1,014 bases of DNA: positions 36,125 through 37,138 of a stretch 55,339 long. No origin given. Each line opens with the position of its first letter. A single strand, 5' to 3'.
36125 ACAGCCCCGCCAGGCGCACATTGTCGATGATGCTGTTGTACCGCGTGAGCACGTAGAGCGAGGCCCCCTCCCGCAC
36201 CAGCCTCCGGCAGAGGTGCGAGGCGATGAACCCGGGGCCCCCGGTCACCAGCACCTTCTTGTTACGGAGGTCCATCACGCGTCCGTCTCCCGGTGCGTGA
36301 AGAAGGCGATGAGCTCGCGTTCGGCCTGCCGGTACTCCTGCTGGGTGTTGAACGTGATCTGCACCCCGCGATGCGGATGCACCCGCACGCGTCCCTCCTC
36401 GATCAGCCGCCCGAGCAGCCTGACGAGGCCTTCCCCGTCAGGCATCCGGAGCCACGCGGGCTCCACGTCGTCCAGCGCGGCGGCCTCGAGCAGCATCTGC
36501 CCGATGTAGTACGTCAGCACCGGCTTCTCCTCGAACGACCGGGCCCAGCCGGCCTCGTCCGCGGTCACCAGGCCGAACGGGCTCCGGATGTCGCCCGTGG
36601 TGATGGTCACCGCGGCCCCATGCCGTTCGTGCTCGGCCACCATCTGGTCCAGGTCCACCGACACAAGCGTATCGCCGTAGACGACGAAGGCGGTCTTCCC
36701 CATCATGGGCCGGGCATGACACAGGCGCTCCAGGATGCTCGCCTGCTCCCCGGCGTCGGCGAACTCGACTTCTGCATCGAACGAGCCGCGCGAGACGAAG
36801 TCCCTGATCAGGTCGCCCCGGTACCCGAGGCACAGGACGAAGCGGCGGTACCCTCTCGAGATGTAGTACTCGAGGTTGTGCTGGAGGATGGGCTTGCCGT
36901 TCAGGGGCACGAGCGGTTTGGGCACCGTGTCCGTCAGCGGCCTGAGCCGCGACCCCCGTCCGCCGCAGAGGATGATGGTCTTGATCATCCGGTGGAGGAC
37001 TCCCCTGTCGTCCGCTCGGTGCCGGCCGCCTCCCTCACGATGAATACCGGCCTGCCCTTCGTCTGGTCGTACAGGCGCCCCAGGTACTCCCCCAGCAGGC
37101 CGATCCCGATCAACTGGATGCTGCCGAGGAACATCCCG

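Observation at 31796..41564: Envelope glycosylation island: two inverted YfhO GT-C paralogs around a GtrB/CsbB-like lipid-carrier glycosyltransferase and a dedicated NDP-sugar pathway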

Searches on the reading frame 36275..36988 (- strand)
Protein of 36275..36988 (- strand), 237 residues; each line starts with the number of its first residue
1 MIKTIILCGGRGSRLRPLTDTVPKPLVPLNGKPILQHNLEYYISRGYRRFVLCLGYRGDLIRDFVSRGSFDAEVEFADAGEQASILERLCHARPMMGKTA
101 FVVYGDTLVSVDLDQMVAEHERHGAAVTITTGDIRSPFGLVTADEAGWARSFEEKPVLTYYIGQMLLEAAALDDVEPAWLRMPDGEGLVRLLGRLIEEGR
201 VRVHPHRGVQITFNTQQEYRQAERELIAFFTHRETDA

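Call 6: search_protein_families(library=pfam, proteins=[window:36275-36988:-], max_evalue=0.01)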
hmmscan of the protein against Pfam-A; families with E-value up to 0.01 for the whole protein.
window:36275-36988:- (237 aa): 2 families
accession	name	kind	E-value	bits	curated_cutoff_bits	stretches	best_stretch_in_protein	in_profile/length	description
PF00483.29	NTP_transferase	-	1.6e-24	87.3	21.2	1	3-158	1-166/245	Nucleotidyl transferase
PF12804.13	NTP_transf_3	-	9.5e-10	39.3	27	1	5-137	2-130/160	MobA-like NTP transferase domain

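Call 7: search_protein_families(library=ncbifam, proteins=[window:36275-36988:-], max_evalue=0.001)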
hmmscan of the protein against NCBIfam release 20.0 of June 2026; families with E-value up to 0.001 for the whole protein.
window:36275-36988:- (237 aa): 32 families (the best 25 are shown)
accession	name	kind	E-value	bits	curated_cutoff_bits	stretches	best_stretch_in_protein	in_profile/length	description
TIGR03992.1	Arch_glmU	subfamily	1.1e-24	87.1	292.1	1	3-156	2-153/393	bifunctional sugar-1-phosphate nucleotidylyltransferase/acetyltransferase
TIGR02623.1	G1P_cyt_trans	equivalog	1.9e-23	83.3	300.25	2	2-66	1-65/255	glucose-1-phosphate cytidylyltransferase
NF052502.1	man1P_GTase_Rv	exception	2e-23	82.8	440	1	4-156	3-159/352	mannose-1-phosphate guanylyltransferase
TIGR01208.1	rmlA_long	equivalog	1e-21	77.2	320.25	1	3-145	1-148/353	glucose-1-phosphate thymidylyltransferase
NF041313.1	UDPGP_AglF_Halo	equivalog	4.4e-21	75.4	400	1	3-132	2-131/234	UTP--glucose-1-phosphate uridylyltransferase AglF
NF045761.1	NAMPUrTaseMurU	equivalog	2.3e-20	73.4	250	1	2-223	1-224/226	N-acetylmuramate alpha-1-phosphate uridylyltransferase MurU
NF049965.1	GlMnHpPGnyltfHddC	equivalog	1.4e-19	70.6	300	1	3-157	2-154/221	D-glycero-D-manno-heptose 1-phosphate guanosyltransferase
TIGR02091.1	glgC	equivalog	4.9e-14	52.2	424.9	1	4-157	3-177/364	glucose-1-phosphate adenylyltransferase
NF002023.0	PRK00844.1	subfamily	2.2e-13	49.8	458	2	4-66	9-72/408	glucose-1-phosphate adenylyltransferase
NF002772.0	PRK02862.1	equivalog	4.8e-13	48.6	537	2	93-167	112-189/429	glucose-1-phosphate adenylyltransferase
NF001947.0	PRK00725.1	subfamily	1.6e-12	46.9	470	1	4-157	19-194/426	glucose-1-phosphate adenylyltransferase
NF010935.0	PRK14355.1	equivalog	1.2e-11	44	718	1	3-140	5-141/459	bifunctional UDP-N-acetylglucosamine diphosphorylase/glucosamine-1-phosphate N-acetyltransferase GlmU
NF041173.1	Sug_nt_acttase_Thmprot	equivalog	3.2e-10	39.5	600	1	3-156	2-153/405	bifunctional sugar-1-phosphate nucleotidylyltransferase/acetyltransferase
TIGR01207.1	rmlA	equivalog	1.5e-09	37.4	360.65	1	3-157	1-161/286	glucose-1-phosphate thymidylyltransferase RfbA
NF003670.0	PRK05293.1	equivalog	2.2e-09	36.7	470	1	4-32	7-35/382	glucose-1-phosphate adenylyltransferase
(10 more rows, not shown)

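Call 18: search_solved_structures(query=window:36275-36988:-, max_evalue=1e-8)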
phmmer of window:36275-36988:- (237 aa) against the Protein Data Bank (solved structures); distinct sequences matched with E-value up to 1e-8: 11.
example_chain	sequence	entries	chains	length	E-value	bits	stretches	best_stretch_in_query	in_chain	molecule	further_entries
1tzf_A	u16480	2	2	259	6.6e-19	71.6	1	3-67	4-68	Glucose-1-phosphate cytidylyltransferase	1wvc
7x8j_A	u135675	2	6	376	7.5e-17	64.9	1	2-165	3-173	Mannose-1-phosphate guanylyltransferase 1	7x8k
8yre_D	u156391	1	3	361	8.3e-17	64.7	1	3-165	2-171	Mannose-1-phosphate guanylyltransferase 1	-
8x7s_B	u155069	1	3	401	7.9e-16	61.5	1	2-158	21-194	UTP--glucose-1-phosphate uridylyltransferase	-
7d72_K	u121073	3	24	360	9.3e-15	58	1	3-158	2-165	Mannose-1-phosphate guanyltransferase beta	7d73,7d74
7whr_B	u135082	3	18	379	4.1e-14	55.9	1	3-156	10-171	Nucleotidyl transferase family protein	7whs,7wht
4y7t_A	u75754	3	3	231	1.4e-13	54.1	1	3-119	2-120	Nucleotidyl transferase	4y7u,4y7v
6jq8_A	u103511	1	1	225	1.8e-13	53.8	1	3-117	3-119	Putative 6-deoxy-D-mannoheptose pathway protein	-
5xhw_A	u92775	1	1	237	3.5e-13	52.9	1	3-117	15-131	Putative 6-deoxy-D-mannoheptose pathway protein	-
8hhd_A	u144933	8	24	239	1.9e-12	50.5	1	2-226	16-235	Nucleotidyl transferase | N-acetylmuramate alpha-1-phosphate uridylyltransferase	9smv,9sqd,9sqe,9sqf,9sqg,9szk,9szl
1jyk_A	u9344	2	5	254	8.3e-10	41.8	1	2-59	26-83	CTP:phosphocholine Cytidylyltransferase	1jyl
